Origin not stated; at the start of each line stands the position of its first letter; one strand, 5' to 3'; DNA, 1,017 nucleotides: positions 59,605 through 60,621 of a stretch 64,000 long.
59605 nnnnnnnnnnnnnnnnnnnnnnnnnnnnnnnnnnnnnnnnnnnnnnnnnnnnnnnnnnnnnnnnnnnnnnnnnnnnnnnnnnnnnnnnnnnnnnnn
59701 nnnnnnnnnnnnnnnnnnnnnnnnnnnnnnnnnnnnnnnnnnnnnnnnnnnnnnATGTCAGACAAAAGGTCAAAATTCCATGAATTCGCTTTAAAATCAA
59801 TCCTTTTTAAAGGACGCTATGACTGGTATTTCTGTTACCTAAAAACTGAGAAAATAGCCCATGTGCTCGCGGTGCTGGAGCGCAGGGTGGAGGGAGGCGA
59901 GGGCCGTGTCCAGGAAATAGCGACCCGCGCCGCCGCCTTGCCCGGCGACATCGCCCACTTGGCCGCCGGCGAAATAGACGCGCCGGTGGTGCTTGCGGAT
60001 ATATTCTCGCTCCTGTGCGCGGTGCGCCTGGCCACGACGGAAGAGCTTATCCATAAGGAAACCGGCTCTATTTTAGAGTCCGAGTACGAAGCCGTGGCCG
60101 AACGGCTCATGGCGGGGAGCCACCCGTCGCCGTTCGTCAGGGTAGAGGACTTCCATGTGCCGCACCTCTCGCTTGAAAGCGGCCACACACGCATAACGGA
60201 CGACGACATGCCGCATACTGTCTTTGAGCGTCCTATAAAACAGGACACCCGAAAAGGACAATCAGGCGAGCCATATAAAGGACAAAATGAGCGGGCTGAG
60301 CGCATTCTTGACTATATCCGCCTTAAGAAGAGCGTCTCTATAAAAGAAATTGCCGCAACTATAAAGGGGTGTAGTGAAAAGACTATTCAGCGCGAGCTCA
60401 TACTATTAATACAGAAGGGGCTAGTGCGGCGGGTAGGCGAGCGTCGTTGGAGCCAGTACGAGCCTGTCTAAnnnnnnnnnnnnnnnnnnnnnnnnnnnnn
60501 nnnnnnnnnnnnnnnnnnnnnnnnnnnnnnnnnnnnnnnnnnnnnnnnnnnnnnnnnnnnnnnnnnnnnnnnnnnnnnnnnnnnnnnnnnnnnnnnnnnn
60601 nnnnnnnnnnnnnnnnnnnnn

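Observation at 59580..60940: A low-GC islet holds a wHTH protein ringed by AAAGGAC palindromes and iteron-like repeats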

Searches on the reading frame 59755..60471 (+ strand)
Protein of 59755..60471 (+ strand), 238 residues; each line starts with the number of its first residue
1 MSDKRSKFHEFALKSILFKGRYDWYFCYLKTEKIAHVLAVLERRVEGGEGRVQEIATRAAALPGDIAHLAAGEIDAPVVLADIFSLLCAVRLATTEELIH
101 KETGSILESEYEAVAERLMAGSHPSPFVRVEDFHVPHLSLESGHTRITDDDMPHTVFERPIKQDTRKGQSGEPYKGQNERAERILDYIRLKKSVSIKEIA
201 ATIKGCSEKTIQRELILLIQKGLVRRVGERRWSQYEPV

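Call 5: search_protein_families(library=pfam, proteins=[window:59755-60471:+], max_evalue=0.1)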
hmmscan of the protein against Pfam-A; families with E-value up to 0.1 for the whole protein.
window:59755-60471:+ (238 aa): 8 families
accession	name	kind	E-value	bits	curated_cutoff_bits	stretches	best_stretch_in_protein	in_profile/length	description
PF13730.12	HTH_36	-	9e-05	22.6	25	1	195-224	27-55/55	Helix-turn-helix domain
PF08220.18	HTH_DeoR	-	0.00016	21.8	21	1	180-227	1-47/57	DeoR-like helix-turn-helix domain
PF03965.22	Penicillinase_R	-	0.0059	17.4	22.6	1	182-238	6-65/115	Penicillinase repressor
PF09012.17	FeoC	-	0.006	17.1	21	1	185-227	6-47/69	FeoC like transcriptional regulator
PF01726.22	LexA_DNA_bind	-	0.079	13.2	23.7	0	195-227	27-59/65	LexA DNA binding domain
PF09756.15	DDRGK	-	0.086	12.9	27.8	0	177-213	97-133/188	DDRGK domain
PF13936.12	HTH_38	-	0.089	13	27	0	187-215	14-41/44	Helix-turn-helix domain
PF08221.17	HTH_9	-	0.099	13.2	23.4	0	179-224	13-57/62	RNA polymerase III subunit RPC82 helix-turn-helix domain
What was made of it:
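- On DeoR family transcription regulators: The HTH_DeoR match is marginal (21.8 bits against a cutoff of 21) and lies at residues 180-227, the C-terminus (call 5).
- Checked: 59755..60471 (+) encodes 238 aa. Pfam hits only residues 180-227: HTH_DeoR at 21.8 bits (cutoff 21) and HTH_36 (call 5).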

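Call 8: find_homologous_proteins(query=window:59755-60471:+, max_evalue=0.001)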
Query window:59755-60471:+ (238 aa): 718 proteins with E <= 0.001 among 1484 candidates; the best 120 are listed.
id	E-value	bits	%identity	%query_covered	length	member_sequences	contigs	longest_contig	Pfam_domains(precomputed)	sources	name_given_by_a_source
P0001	1.2e-143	495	94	100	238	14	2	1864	-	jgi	jgi:hypothetical protein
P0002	7.4e-129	446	86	100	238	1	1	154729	PF08220.19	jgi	jgi:hypothetical protein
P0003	1.4e-126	439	84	100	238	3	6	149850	-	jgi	jgi:hypothetical protein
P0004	1.7e-126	439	85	100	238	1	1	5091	PF08220.19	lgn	-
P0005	9.3e-123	426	81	100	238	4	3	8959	-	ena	-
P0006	1.1e-121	423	83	100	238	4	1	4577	PF13730.13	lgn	-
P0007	1.3e-120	419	81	100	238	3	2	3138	PF08220.19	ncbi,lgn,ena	-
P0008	1.6e-120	419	82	99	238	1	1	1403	PF08220.19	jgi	jgi:hypothetical protein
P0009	4.2e-118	411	80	100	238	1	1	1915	-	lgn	-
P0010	1.5e-117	409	80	100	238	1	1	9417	PF08220.19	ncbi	-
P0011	2.2e-117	409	80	99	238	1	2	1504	PF08220.19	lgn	-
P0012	1.6e-116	406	80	100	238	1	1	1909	PF08220.19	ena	-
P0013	3.1e-116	405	79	100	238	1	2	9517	-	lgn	-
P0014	3.9e-116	405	80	100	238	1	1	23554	-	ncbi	-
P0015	4.6e-116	404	80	100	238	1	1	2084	PF08220.19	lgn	-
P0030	2.1e-103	363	72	100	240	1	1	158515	PF13730.13,PF08220.19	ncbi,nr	ncbi:MAG: seg [Candidatus Adlerbacteria bacterium]|nr:seg [Candidatus Adlerbacteria bacterium]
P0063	7.7e-72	260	58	100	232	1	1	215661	PF08220.19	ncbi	-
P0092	7.1e-70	253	58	100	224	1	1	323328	-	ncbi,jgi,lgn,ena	jgi:hypothetical protein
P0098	3.5e-69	251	57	100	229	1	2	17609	PF25212.3,PF08220.19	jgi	jgi:hypothetical protein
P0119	3.2e-68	248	55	100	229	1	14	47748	-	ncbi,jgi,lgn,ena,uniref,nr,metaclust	ncbi:hypothetical protein A3D70_01210 [Candidatus Adlerbacteria bacterium RIFCSPHIGHO2_02_FULL_54_18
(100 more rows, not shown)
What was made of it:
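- Closest known: DeoR-family regulators. Same: The wHTH scores marginally as HTH_DeoR (21.8 bits, cutoff 21; call 5), and some database records name relatives 'DeoR family' (call 8).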

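Call 10: find_encoding_contigs(protein=P0030, flank=6000, max_places=2)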
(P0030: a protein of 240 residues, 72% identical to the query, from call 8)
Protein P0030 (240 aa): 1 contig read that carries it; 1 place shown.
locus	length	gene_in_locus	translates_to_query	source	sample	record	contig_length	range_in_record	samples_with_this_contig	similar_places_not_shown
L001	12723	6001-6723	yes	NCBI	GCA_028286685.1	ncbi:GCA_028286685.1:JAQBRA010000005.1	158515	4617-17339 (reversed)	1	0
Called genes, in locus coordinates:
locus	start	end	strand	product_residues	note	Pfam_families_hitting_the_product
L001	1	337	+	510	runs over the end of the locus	-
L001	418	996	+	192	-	PF04542:Sigma70_r2, PF08281:Sigma70_r4_2, PF04545:Sigma70_r4 (weak)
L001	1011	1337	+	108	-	-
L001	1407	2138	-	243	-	-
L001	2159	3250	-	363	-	PF00154:RecA_N, PF06745:ATPase (faint), PF08423:Rad51, PF27531:MT3502_N (weak), PF01637:ATPase_2 (weak), PF21096:RecA_C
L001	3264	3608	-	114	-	PF09136:Glucodextran_B (weak)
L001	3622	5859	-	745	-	PF17854:FtsK_alpha, PF01580:FtsK_SpoIIIE, PF09397:FtsK_gamma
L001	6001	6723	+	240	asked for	PF13730:HTH_36 (faint), PF08220:HTH_DeoR (weak)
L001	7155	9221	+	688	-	-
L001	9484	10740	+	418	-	PF01471:PG_binding_1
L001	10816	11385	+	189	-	PF04542:Sigma70_r2, PF08281:Sigma70_r4_2, PF04545:Sigma70_r4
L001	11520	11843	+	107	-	PF07695:7TMR-DISM_7TM (weak)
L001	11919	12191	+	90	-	-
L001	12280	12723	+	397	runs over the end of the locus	PF03988:DUF347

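Call 11: find_encoding_contigs(protein=P0092, flank=6000, max_places=2)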
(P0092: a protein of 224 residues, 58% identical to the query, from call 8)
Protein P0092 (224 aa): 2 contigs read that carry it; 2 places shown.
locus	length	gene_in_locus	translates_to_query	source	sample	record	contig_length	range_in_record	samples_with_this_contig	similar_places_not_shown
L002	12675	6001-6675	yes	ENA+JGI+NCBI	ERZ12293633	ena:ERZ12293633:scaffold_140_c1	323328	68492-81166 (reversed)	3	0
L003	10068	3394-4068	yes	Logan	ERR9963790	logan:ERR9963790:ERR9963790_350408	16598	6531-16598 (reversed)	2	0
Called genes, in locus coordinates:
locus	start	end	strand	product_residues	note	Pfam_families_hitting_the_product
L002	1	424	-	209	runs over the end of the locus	-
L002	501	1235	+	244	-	-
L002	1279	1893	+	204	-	PF04542:Sigma70_r2, PF08281:Sigma70_r4_2, PF04545:Sigma70_r4 (weak)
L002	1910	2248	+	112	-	-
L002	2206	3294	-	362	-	PF00154:RecA_N, PF06745:ATPase (weak), PF08423:Rad51, PF27531:MT3502_N (weak), PF01637:ATPase_2 (weak), PF21096:RecA_C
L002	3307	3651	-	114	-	PF09136:Glucodextran_B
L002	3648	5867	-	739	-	PF17854:FtsK_alpha, PF01580:FtsK_SpoIIIE, PF09397:FtsK_gamma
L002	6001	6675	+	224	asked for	-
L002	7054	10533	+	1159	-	-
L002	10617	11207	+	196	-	PF13431:TPR_17 (faint)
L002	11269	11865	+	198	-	-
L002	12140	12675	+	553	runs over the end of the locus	PF13205:Big_5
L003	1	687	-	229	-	?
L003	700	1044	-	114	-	PF09136:Glucodextran_B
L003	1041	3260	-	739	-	PF17854:FtsK_alpha, PF01580:FtsK_SpoIIIE, PF09397:FtsK_gamma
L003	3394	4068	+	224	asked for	-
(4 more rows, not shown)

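Call 12: find_encoding_contigs(protein=P0063, flank=6000, max_places=2)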
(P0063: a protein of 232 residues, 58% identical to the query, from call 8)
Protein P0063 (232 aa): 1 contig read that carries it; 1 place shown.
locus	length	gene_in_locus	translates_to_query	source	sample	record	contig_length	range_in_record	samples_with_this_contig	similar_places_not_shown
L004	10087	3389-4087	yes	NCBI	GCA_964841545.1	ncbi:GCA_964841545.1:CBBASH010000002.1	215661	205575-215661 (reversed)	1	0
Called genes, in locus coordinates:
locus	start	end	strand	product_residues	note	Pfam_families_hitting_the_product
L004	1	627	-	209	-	?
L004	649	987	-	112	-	PF09136:Glucodextran_B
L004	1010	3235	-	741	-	PF17854:FtsK_alpha, PF01580:FtsK_SpoIIIE, PF09397:FtsK_gamma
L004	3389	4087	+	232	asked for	PF08220:HTH_DeoR (weak)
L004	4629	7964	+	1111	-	-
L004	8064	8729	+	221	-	PF14559:TPR_19 (faint), PF13181:TPR_8 (faint), PF13428:TPR_14 (weak), PF13431:TPR_17 (faint), PF07719:TPR_2 (faint), PF13414:TPR_11 (weak), PF13432:TPR_16 (faint)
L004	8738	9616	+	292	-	-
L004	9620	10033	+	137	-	PF00856:SET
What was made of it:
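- On ParB/TubR-type centromere-binding proteins: The called genes within +/-6 kb in L001, L002 and L004 are recA, orf114, ftsK, surface proteins, ECF sigma factors, and TPR and SET proteins (calls 10-12).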

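Call 15: find_related_loci(query=A1, collection=genome_contigs, flank=4000)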
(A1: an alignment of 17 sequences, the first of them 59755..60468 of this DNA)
Query A1 (238 aa) in genome_contigs; peptide patterns used: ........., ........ (x = any residue, [..] = any of these).
599 stretches matched a pattern (row limit reached: there are more); 582 encode a relative of the query (tblastn E <= 1e-3); the best 80 are kept; 80 distinct loci.
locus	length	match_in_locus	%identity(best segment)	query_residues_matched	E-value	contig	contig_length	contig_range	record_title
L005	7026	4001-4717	77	1-238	1e-117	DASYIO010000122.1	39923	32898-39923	MAG TPA_asm: Candidatus Paceibacterota bacterium isolate SMAG_U4269 k141_175546, whole genome shotgun sequence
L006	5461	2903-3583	56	1-237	9e-80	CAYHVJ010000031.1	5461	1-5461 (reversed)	MAG TPA_asm: uncultured Candidatus Saccharibacteria bacterium isolate ERP119705_co17_126 genome assembly, contig: NODE_2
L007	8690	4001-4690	57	1-237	2e-79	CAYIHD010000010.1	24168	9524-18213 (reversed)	MAG TPA_asm: uncultured Candidatus Saccharibacteria bacterium isolate ERP119705_co22_421 genome assembly, contig: NODE_1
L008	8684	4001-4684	58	1-237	1e-77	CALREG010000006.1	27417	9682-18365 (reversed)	MAG: Candidatus Nomurabacteria bacterium isolate TH-Jun18-197 genome assembly, contig: TH-Jun18-C3408, whole genome shot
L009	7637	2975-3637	56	1-235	6e-76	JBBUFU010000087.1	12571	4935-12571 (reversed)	MAG: Patescibacteria group bacterium isolate H43-bin025_1 H43_bin025_1_000000000087, whole genome shotgun sequence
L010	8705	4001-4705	54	3-235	2e-75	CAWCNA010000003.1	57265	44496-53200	MAG: Candidatus Adlerbacteria bacterium isolate MFD04540.bin.3.55 genome assembly, contig: contig_27784, whole genome sh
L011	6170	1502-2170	53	1-237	4e-74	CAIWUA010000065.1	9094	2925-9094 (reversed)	Candidatus Adlerbacteria bacterium isolate T7_bin-136 genome assembly, contig: bin-136:65/74, whole genome shotgun seque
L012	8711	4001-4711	51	1-235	2e-73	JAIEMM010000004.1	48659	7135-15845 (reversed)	MAG: Patescibacteria group bacterium isolate co.spades.CONCOCT.2.5kb_058 c_000000000022, whole genome shotgun sequence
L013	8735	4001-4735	52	1-238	2e-73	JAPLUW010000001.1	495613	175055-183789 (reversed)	MAG: Candidatus Adlerbacteria bacterium isolate LacPavin_0818_WC45_MAG_49_12 LacPavin_0818_WC45_scaffold_276048, whole g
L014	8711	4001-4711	51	1-235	2e-73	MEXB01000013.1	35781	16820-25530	MAG: Candidatus Adlerbacteria bacterium RIFOXYC1_FULL_48_26 rifoxyc1_full_scaffold_396, whole genome shotgun sequence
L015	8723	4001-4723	53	1-238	3e-73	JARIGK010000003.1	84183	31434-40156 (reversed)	MAG: Candidatus Adlerbacteria bacterium isolate CullarsAll.DT.02 k141_390806, whole genome shotgun sequence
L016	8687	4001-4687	49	1-237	9e-70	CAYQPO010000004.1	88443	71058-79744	MAG TPA_asm: uncultured Candidatus Saccharibacteria bacterium isolate binchicken_co185_107 genome assembly, contig: NODE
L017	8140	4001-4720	51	1-237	1e-69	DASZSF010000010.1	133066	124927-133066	MAG TPA_asm: Candidatus Paceibacterota bacterium isolate SMAG_U6043 k141_751653, whole genome shotgun sequence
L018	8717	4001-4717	48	1-237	1e-68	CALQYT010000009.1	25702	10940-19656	MAG: Candidatus Nomurabacteria bacterium isolate Ike-100m-30 genome assembly, contig: Ike-100-c643, whole genome shotgun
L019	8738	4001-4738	49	1-237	8e-68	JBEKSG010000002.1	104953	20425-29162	MAG: Minisyncoccia bacterium isolate SPRUCE 529 SPRUCE_529_2, whole genome shotgun sequence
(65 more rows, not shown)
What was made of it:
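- At least 582 species carry the gene (call 15).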

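Call 32: search_protein_families(library=ncbifam, proteins=[window:59755-60471:+], max_evalue=0.1)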
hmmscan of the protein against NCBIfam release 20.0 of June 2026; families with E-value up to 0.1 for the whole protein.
window:59755-60471:+ (238 aa): 9 families
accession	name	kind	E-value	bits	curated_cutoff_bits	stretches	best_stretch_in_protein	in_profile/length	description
NF041397.1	TranRegGlpR_Halo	equivalog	0.004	16.8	300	1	178-226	4-51/253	HTH-type transcriptional regulator GlpR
NF006170.0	PRK08311.1-1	equivalog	0.016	15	271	1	156-215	135-191/221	RNA polymerase sigma factor SigI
TIGR01884.1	cas_HTH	subfamily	0.022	14.2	60.2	1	178-230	141-192/202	CRISPR-associated CARF protein Csa3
NF053606.1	Sta1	subfamily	0.03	14.4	80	1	179-229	20-69/100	Sta1 family transcriptional regulator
NF040939.2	trans_reg_lrs14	equivalog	0.037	14.1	90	1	187-229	30-71/103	Lrs14 family HTH-type transcriptional regulator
NF007316.0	PRK09802.1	equivalog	0.046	12.9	351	1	175-226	13-63/269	DeoR family transcriptional regulator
NF033788.1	HTH_metalloreg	subfamily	0.053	13.3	55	0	183-235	15-66/77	metalloregulator ArsR/SmtB family transcription factor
NF040755.1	AgaR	equivalog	0.053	12.6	260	0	176-226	3-52/256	transcriptional repressor AgaR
NF008601.2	PRK11569.1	equivalog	0.095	11.8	380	0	180-229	31-80/276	glyoxylate bypass operon transcriptional repressor IclR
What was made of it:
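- On DeoR family transcription regulators: NCBIfam DeoR, GlpR and AgaR models touch only the HTH at 12-17 bits against cutoffs of 260-351 (call 32).
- On Iteron-binding replication initiators (plasmid/phage Rep, RepA/Rep_3 type): No Rep family in Pfam or NCBIfam (calls 5, 32).
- On CtsR family: No CtsR Pfam or NCBIfam hit (calls 5, 32).
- Closest known: CtsR. Different: No CtsR Pfam or NCBIfam hit was found (calls 5, 32).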

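Call 33: predict_structure(alignment_id=A1)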
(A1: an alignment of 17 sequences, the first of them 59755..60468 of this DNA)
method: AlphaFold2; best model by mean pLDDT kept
length: 238 residues; sequences in the alignment: 17
mean_pLDDT: 75.4   pTM: 0.48
mean pLDDT of the five models: 75.4, 75.1, 74.3, 74.3, 73.2
residues with pLDDT >= 90: 51; 70-90: 115; 50-70: 33; < 50: 39
segments of 3 or more residues with pLDDT < 50: 125-129, 143-174
pLDDT, mean of each block of 10 residues (from residue 1): 68 74 88 92 71 90 90 87 94 90 91 89 54 51 45 42 41 58 85 84 79 86 82 81
secondary structure, 60 per line:
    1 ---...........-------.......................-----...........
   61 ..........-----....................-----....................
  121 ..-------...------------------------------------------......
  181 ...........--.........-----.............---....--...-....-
elements in order: H4-14 H22-44 H50-70 H76-95 H101-122 H175-191 H196-202 H208-220 E224-227 E234-237
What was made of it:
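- On CtsR family: The domain order is reversed (call 33).
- The wHTH plus oligomerisation-domain architecture fits (call 33).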

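Call 35: fold_search(model_id=the predicted structure, library=pdb)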
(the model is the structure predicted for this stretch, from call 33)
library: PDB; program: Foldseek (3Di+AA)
matches with E <= 10: 1080; with E <= 0.001: 0
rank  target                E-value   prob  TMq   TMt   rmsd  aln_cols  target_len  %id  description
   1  1sd4_A                1.7e-02  1.00  0.22  0.41   2.3        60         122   28  Crystal Structure of a SeMet derivative of BlaI at 2.0 A (released 2004-08-10)
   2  1sd7_B                3.4e-02  1.00  0.23  0.44   4.4        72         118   26  Crystal Structure of a SeMet derivative of MecI at 2.65 A (released 2004-02-24)
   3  1sax_A                3.4e-02  1.00  0.23  0.43   5.1        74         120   24  Three-dimensional structure of s.aureus methicillin-resistance regulating transcriptional repressor meci in complex wi (released 2004-04-27)
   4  1okr_B                3.4e-02  1.00  0.23  0.41   6.4        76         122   24  Three-dimensional structure of S.aureus methicillin-resistance regulating transcriptional repressor MecI. (released 2003-10-09)
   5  1xsd_A                3.8e-02  1.00  0.23  0.41   5.5        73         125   25  Crystal structure of the BlaI repressor in complex with DNA (released 2005-03-29)
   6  1sd7_A                4.0e-02  1.00  0.22  0.42   3.7        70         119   26  Crystal Structure of a SeMet derivative of MecI at 2.65 A (released 2004-02-24)
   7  4kmf_A                4.4e-02  1.00  0.25  0.91   1.1        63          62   21  Crystal structure of Zalpha domain from Carassius auratus PKZ in complex with Z-DNA (released 2013-07-03)
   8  1okr_A                4.7e-02  1.00  0.23  0.42   3.6        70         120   26  Three-dimensional structure of S.aureus methicillin-resistance regulating transcriptional repressor MecI. (released 2003-10-09)
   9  3f6v                  5.8e-02  1.00  0.23  0.54   3.0        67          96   22  Crystal structure of Possible transcriptional regulator for arsenical resistance (released 2008-11-25)
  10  7p6f_BBB              5.8e-02  1.00  0.22  0.50   4.9        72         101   21  1.93 A resolution X-ray crystal structure of the transcriptional regulator SrnR from Streptomyces griseus (released 2022-05-25)
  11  3jth_B                6.1e-02  1.00  0.24  0.59   1.6        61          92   26  Crystal structure of a transcriptional regulator HlyU from Vibrio vulnificus CMCP6 (released 2010-03-16)
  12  5f7q_E                6.1e-02  1.00  0.24  0.15   6.0        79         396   24  ROK repressor Lmo0178 from Listeria monocytogenes bound to operator (released 2016-09-07)
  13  1sd6_B                6.1e-02  1.00  0.23  0.43   3.4        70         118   26  Crystal Structure of Native MecI at 2.65 A (released 2004-02-24)
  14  9e71_BW               6.4e-02  1.00  0.24  0.74   4.3        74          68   22  Cryo-EM structure of the Pyrobaculum calidifontis 70S ribosome (released 2024-11-20)
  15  6uvu_B                6.4e-02  1.00  0.22  0.45  13.9        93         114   17  Crystal structure of the AntR antimony-specific transcriptional repressor (released 2020-11-04)
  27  2rld_B                1.0e-01  1.00  0.38  0.77   2.1       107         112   10  CRYSTAL STRUCTURE OF A PROTEIN WITH UNKNOWN FUNCTION FROM S23 RIBOSOMAL PROTEIN FAMILY (BT_0352) FROM BACTEROIDES THET (released 2007-10-30)
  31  2rld_C                1.1e-01  1.00  0.37  0.71   2.5       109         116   11  CRYSTAL STRUCTURE OF A PROTEIN WITH UNKNOWN FUNCTION FROM S23 RIBOSOMAL PROTEIN FAMILY (BT_0352) FROM BACTEROIDES THET (released 2007-10-30)
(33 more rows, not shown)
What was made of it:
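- On Iteron-binding replication initiators (plasmid/phage Rep, RepA/Rep_3 type): AF2 shows a four-helix bundle plus a single wHTH (calls 33, 35).
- The AF2 model has a four-helix bundle at pLDDT about 90, a linker at pLDDT below 50 over residues 143-174 (overlapping the intragenic array), and a wHTH that matches BlaI/MecI/ArsR DNA-binding domains (calls 33, 35). TubR is among the weak fold hits (call 35, rank 38). The N-terminal domain is a four-helix bundle (calls 33, 35).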

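Call 37: search_solved_structures(query=A1, max_evalue=1)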
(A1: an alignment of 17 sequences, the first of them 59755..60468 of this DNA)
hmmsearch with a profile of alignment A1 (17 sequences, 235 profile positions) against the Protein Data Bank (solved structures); distinct sequences matched with E-value up to 1: 6.
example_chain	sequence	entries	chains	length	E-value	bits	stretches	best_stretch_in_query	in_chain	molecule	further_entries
1p6r_A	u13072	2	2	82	0.05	16.6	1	176-234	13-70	Penicillinase repressor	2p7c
9w4v_A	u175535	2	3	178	0.26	14.2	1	178-224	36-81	Uncharacterized HTH-type transcriptional regulator PH0140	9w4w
1i1s_A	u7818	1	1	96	0.34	13.9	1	168-226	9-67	MOTA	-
1bja_A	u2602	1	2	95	0.34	13.8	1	168-226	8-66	TRANSCRIPTION REGULATORY PROTEIN MOTA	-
7fby_A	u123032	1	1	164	0.35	13.8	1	179-224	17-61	Transcriptional regulatory protein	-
2d1h_A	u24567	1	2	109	0.62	13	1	161-224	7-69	109aa long hypothetical transcriptional regulator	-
